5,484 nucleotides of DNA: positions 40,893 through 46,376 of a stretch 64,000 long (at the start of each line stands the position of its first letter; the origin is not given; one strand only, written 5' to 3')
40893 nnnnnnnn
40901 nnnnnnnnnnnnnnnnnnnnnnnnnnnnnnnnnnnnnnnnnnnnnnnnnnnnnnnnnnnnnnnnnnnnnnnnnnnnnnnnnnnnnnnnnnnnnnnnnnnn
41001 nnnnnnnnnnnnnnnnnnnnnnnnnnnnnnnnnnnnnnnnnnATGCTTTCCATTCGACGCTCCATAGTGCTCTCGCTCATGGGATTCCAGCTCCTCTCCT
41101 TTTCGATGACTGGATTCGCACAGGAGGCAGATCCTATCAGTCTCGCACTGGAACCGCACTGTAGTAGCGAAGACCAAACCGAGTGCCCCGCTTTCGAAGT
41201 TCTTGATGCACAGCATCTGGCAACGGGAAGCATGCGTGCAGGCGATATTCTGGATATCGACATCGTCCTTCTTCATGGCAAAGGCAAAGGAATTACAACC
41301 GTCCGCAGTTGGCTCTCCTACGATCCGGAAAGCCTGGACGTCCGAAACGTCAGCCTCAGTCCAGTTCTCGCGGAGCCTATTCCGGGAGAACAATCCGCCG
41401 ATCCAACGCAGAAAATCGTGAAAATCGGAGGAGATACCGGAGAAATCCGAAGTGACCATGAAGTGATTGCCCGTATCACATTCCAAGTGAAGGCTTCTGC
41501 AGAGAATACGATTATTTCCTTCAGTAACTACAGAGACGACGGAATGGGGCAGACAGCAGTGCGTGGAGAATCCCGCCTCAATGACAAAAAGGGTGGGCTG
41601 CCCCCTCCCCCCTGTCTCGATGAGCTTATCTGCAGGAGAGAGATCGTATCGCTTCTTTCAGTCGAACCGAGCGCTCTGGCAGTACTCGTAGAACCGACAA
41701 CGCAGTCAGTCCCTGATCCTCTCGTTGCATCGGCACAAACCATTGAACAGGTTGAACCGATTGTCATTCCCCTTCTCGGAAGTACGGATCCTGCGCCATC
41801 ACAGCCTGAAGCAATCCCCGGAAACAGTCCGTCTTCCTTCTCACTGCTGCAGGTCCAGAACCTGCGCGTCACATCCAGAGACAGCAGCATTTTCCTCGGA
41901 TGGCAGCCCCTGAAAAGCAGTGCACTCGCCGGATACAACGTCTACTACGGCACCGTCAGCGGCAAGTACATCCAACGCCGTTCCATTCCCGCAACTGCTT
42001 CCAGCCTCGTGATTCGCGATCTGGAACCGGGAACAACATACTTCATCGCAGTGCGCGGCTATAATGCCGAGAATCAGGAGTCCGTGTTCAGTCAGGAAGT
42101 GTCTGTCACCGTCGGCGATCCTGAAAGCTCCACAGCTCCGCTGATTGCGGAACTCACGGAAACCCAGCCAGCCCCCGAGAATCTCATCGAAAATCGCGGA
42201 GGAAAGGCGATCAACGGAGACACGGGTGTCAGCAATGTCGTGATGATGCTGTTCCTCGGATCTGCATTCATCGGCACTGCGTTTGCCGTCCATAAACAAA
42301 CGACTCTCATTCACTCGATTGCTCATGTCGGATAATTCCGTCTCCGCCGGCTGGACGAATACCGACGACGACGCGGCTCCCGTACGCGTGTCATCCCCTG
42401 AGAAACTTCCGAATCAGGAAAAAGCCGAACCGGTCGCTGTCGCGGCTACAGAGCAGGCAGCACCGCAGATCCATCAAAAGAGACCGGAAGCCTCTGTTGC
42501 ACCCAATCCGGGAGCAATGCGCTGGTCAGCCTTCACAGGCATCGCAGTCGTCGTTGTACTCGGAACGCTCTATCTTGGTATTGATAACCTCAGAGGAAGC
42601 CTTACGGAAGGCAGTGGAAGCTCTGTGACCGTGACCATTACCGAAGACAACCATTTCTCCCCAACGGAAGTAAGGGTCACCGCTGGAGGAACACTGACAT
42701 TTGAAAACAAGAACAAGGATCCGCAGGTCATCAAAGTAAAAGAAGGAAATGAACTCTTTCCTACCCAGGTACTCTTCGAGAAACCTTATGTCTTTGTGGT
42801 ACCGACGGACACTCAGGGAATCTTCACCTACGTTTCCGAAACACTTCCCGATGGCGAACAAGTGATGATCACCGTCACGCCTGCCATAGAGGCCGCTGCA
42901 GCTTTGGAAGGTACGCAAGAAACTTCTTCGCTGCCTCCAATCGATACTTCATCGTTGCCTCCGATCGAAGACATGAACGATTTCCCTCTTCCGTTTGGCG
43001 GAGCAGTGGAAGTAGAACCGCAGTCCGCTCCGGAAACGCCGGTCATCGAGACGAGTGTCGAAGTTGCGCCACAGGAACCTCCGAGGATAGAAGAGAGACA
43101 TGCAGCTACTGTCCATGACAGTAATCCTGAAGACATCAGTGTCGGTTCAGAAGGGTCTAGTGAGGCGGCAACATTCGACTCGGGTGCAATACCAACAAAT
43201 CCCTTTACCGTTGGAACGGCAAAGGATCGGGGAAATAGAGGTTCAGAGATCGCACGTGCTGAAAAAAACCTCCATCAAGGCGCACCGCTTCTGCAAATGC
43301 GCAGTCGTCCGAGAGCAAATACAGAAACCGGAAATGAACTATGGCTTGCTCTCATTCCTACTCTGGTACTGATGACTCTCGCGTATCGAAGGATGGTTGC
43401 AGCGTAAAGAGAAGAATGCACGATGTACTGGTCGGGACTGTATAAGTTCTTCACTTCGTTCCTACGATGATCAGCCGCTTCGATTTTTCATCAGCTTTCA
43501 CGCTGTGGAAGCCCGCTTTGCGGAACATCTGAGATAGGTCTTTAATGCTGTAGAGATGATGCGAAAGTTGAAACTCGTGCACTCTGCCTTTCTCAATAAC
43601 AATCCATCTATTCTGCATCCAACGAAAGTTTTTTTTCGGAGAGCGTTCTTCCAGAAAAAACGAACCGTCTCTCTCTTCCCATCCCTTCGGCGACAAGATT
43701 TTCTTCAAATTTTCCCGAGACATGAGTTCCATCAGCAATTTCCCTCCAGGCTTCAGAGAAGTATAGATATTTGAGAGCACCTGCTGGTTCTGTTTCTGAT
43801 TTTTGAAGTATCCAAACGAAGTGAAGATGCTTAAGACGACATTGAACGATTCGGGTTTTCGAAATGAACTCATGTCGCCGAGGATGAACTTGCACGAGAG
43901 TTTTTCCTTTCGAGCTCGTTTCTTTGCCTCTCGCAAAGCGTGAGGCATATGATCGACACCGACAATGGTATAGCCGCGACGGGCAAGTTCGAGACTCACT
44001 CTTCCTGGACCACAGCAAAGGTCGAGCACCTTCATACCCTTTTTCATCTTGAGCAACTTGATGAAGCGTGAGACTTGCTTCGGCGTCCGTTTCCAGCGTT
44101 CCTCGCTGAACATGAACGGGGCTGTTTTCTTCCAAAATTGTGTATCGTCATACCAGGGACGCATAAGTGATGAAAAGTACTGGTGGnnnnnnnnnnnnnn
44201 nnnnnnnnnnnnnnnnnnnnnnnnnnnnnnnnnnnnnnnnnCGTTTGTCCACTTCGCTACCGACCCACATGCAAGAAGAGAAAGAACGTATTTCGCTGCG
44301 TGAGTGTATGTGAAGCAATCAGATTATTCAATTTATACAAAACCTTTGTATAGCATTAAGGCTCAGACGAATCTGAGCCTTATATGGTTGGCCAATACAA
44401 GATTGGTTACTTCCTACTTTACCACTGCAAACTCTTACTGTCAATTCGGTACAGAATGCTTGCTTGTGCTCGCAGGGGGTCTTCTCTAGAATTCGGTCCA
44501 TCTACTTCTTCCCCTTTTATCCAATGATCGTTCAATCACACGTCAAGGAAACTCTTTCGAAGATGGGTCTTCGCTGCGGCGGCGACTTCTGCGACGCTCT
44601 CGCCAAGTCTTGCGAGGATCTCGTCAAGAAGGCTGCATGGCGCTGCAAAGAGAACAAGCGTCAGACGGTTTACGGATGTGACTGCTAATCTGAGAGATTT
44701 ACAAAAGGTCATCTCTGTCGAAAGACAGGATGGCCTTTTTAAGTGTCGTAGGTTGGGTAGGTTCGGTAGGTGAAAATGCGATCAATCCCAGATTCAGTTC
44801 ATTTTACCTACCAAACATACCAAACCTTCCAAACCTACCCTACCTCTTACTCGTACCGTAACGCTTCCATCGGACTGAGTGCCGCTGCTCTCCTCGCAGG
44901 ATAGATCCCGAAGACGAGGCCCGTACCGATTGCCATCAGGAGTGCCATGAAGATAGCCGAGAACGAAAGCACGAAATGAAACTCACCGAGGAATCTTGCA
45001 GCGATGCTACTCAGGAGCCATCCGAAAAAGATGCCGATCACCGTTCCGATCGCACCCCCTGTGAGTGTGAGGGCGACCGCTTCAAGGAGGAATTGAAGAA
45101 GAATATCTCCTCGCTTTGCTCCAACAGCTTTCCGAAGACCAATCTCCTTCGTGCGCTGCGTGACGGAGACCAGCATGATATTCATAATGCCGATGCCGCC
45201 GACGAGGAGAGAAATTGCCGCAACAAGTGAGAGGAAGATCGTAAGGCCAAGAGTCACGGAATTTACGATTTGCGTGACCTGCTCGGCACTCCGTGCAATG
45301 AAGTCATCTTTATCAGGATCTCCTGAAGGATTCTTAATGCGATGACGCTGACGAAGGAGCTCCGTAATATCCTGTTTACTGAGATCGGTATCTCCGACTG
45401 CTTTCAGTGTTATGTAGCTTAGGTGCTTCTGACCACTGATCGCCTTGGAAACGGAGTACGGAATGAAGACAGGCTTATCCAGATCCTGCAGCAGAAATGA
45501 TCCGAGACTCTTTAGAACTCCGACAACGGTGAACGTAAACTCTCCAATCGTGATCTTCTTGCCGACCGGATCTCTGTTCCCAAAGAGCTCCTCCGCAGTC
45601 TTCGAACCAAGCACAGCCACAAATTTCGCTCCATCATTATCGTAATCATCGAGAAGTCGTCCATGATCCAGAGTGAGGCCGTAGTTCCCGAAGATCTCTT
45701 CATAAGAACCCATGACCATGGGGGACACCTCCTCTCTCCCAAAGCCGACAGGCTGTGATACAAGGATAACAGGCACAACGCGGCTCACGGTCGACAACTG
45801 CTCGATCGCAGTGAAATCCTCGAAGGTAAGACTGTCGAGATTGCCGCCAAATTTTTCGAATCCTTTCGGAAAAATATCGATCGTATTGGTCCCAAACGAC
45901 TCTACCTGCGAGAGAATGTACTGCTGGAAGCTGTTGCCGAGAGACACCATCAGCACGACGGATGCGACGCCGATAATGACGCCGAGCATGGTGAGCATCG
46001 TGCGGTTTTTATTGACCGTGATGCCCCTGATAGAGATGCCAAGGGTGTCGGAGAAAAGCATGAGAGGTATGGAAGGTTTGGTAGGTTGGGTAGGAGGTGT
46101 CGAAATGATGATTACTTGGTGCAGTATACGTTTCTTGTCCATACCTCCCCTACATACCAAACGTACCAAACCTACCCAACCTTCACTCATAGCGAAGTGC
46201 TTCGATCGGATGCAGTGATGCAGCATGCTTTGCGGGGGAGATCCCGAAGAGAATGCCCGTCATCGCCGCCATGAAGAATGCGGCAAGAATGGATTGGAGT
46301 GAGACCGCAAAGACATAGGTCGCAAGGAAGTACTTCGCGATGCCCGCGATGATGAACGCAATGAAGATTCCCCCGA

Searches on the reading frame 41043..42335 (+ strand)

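Call 58: search_protein_families(library=pfam, proteins=[window:41043-42335:+], max_evalue=0.001)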
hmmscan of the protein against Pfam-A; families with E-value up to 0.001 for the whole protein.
window:41043-42335:+ (430 aa): 3 families
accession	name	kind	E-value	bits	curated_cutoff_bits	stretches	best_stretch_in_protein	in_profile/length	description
PF00041.27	fn3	-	2.4e-10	40.9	25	1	270-354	2-82/84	Fibronectin type III domain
PF00963.24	Cohesin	-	2.6e-08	34.6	24.1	1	65-162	11-116/139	Cohesin domain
PF16656.11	Pur_ac_phosph_N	-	0.0003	21.7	30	0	274-354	6-90/93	Purple acid Phosphatase, N-terminal domain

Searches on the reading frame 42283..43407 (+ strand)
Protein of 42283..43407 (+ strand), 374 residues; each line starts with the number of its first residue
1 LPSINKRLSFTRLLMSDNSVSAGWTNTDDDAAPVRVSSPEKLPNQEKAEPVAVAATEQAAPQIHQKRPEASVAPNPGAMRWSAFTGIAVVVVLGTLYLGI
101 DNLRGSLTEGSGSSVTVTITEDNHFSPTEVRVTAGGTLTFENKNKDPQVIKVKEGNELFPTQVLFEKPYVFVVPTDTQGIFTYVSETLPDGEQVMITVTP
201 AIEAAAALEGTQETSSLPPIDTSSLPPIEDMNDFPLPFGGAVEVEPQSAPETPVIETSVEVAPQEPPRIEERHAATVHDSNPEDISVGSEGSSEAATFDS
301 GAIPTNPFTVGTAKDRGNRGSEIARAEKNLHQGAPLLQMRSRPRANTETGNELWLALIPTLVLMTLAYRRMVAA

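Call 58: search_protein_families(library=pfam, proteins=[window:42283-43407:+], max_evalue=0.001)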
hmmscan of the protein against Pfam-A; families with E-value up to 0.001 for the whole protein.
window:42283-43407:+ (374 aa): 1 family
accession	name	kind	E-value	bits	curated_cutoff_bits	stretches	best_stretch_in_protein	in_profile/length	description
PF13473.12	Cupredoxin_1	-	0.00026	21.4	27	1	114-198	22-104/104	Cupredoxin-like domain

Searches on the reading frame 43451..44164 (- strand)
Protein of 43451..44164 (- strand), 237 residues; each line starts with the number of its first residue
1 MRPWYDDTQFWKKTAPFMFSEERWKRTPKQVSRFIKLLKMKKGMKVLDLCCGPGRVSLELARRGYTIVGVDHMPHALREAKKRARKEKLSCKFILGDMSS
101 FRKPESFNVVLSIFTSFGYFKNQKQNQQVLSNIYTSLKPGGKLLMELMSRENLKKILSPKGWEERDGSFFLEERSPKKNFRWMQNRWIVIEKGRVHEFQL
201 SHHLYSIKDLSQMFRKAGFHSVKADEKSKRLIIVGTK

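Call 58: search_protein_families(library=pfam, proteins=[window:43451-44164:-], max_evalue=0.001)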
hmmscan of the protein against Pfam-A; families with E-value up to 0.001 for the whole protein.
window:43451-44164:- (237 aa): 15 families
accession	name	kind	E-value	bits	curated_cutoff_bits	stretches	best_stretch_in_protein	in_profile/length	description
PF13649.12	Methyltransf_25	-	1.9e-21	77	27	1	46-141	1-97/97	Methyltransferase domain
PF13847.12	Methyltransf_31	-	1.7e-20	73.7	27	1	41-156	2-122/145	Methyltransferase domain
PF08241.18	Methyltransf_11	-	6.5e-16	59.2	21.2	1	47-144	1-94/95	Methyltransferase domain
PF13489.12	Methyltransf_23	-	2.6e-15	57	27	1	25-221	3-161/164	Methyltransferase domain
PF01209.24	Ubie_methyltran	-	5.5e-14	52.5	20.1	1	34-152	39-158/233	ubiE/COQ5 methyltransferase family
PF03848.20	TehB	-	4.2e-11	43.1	20.4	1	31-152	19-140/193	Tellurite resistance protein TehB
PF08242.18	Methyltransf_12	-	9.5e-11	42.7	30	1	47-143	1-98/98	Methyltransferase domain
PF05175.20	MTS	-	4.5e-09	36.6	23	1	34-153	23-146/170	Methyltransferase small domain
PF01135.25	PCMT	-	2.4e-07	31.2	20.3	1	25-97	56-132/210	Protein-L-isoaspartate(D-aspartate) O-methyltransferase (PCMT)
PF02353.26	CMAS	-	4.6e-06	26.6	27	1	31-152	51-171/273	Mycolic acid cyclopropane synthetase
PF03291.22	mRNA_G-N7_MeTrfase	-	7.8e-06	25.6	26.6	1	40-156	59-191/315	mRNA (guanine-N(7))-methyltransferase domain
PF01728.25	FtsJ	-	4.8e-05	23.8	24.1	1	37-102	18-79/181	FtsJ-like methyltransferase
PF00891.24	Methyltransf_2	-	0.00015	21.6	22.3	1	33-149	53-169/210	O-methyltransferase domain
PF05724.17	TPMT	-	0.00042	20.5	26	1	26-88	21-84/218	Thiopurine S-methyltransferase (TPMT)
PF05401.17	NodS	-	0.00063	20.1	24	0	37-145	34-144/201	Nodulation protein S (NodS)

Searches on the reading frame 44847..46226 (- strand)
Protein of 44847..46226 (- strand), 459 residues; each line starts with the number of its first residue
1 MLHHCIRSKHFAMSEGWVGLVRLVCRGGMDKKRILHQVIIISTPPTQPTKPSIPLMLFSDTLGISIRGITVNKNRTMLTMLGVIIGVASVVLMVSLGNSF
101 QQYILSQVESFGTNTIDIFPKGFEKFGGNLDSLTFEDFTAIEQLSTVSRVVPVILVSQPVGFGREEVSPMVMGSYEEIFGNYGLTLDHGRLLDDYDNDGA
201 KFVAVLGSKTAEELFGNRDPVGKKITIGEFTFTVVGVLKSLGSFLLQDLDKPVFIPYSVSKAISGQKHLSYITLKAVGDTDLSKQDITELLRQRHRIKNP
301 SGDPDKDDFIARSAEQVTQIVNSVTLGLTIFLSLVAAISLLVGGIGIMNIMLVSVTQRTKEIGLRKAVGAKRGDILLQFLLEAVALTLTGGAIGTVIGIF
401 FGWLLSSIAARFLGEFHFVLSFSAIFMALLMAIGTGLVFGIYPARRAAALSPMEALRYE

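Call 58: search_protein_families(library=pfam, proteins=[window:44847-46226:-], max_evalue=0.001)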
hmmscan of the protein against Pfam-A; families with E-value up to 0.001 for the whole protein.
window:44847-46226:- (459 aa): 2 families
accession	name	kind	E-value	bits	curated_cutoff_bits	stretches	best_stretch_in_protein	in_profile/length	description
PF12704.14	MacB_PCD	-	1e-41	144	27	1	76-281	1-196/207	MacB-like periplasmic core domain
PF02687.27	FtsX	-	1.5e-22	80.3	25.5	1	334-452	2-120/120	FtsX-like permease C-terminal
